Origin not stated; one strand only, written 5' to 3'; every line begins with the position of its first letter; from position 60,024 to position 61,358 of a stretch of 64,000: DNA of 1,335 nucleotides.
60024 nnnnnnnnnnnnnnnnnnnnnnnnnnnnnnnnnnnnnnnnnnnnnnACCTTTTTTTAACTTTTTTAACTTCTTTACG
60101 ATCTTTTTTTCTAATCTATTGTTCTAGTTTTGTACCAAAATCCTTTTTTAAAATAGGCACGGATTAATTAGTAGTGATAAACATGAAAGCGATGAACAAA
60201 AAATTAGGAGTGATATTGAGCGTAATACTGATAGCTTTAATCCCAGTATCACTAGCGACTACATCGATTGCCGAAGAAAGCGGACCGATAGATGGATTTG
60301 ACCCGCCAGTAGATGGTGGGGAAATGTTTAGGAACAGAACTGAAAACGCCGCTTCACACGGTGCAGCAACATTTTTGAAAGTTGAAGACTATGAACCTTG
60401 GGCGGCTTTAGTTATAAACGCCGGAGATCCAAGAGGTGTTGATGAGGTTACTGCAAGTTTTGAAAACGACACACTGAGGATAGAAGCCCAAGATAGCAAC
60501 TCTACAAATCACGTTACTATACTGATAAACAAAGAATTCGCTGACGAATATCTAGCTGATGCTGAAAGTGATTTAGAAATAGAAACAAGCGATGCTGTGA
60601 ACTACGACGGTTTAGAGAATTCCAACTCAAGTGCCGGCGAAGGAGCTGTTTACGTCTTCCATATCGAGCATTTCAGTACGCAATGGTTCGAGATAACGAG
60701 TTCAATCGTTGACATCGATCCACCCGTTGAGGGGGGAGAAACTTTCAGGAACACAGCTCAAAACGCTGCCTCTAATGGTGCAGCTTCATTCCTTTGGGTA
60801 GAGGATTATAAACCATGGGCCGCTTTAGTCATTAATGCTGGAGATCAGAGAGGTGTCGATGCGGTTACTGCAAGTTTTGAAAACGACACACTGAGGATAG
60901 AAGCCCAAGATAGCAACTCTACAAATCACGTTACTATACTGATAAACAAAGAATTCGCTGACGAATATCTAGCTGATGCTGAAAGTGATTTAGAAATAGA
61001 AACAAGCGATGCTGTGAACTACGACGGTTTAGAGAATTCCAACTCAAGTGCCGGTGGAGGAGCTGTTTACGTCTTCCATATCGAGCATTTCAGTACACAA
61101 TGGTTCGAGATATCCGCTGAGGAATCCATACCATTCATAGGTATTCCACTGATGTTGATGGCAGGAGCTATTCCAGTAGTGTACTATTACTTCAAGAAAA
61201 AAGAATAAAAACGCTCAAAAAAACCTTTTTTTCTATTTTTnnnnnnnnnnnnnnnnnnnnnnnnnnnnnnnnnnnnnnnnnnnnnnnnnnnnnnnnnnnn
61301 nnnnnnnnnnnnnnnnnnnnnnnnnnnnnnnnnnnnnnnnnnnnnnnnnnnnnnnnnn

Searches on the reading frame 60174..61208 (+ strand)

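Call 3: search_protein_families(library=pfam, proteins=[window:60174-61208:+], max_evalue=0.1)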
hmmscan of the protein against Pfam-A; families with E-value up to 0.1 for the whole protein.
window:60174-61208:+ (344 aa): 9 families
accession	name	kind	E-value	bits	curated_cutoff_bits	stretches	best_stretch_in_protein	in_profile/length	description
PF10628.14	CotE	-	0.0014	18.7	25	0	91-144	100-153/177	Outer spore coat protein E (CotE)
PF23922.1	DUF7261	-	0.0016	19.1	27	0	17-129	14-116/169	Family of unknown function (DUF7261)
PF17996.7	CE2_N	-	0.0045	17.5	27.9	0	92-128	22-58/108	Carbohydrate esterase 2 N-terminal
PF03898.19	TNV_CP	-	0.0052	16.5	30.8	0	137-176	152-191/198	Satellite tobacco necrosis virus coat protein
PF07367.17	FB_lectin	-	0.0085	16.5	25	0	207-275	68-138/140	Fungal fruit body lectin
PF13969.11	Pab87_oct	-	0.0089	16.7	27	0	87-126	24-62/96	Pab87 octamerisation domain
PF00403.32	HMA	-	0.019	15.8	24.8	0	88-116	25-52/62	Heavy-metal-associated domain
PF16841.11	CBM60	-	0.021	15.7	28.2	0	75-109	34-68/91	Ca-dependent carbohydrate-binding module xylan-binding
PF04139.18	Rad9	-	0.051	13.5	25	0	90-138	13-62/253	Rad9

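Call 4: search_protein_families(library=ncbifam, proteins=[window:60174-61208:+], max_evalue=0.1)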
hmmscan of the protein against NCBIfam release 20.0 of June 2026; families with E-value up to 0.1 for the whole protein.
window:60174-61208:+ (344 aa): 4 families
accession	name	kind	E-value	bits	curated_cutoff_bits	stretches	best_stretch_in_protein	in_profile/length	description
NF002220.0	PRK01115.1-3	subfamily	0.0019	17.8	284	0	89-140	22-73/246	DNA polymerase sliding clamp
NF002222.0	PRK01115.1-5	subfamily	0.0019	17.7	207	0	89-140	22-72/245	DNA polymerase sliding clamp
NF002221.0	PRK01115.1-4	subfamily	0.0029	17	239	0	89-140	24-75/248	DNA polymerase sliding clamp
NF038004.1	darobactin_RiPP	equivalog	0.061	13.4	45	0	230-247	6-23/45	darobactin family peptide antibiotic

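Call 89: search_protein_families(library=ncbifam, proteins=[window:60174-61208:+], max_evalue=1)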
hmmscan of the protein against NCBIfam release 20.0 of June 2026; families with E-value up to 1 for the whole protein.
window:60174-61208:+ (344 aa): 4 families
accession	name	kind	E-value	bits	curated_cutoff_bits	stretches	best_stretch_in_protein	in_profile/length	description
NF002220.0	PRK01115.1-3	subfamily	0.0019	17.8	284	1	89-140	22-73/246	DNA polymerase sliding clamp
NF002222.0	PRK01115.1-5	subfamily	0.0019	17.7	207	1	89-140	22-72/245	DNA polymerase sliding clamp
NF002221.0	PRK01115.1-4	subfamily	0.0029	17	239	1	89-140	24-75/248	DNA polymerase sliding clamp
NF038004.1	darobactin_RiPP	equivalog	0.061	13.4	45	0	230-247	6-23/45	darobactin family peptide antibiotic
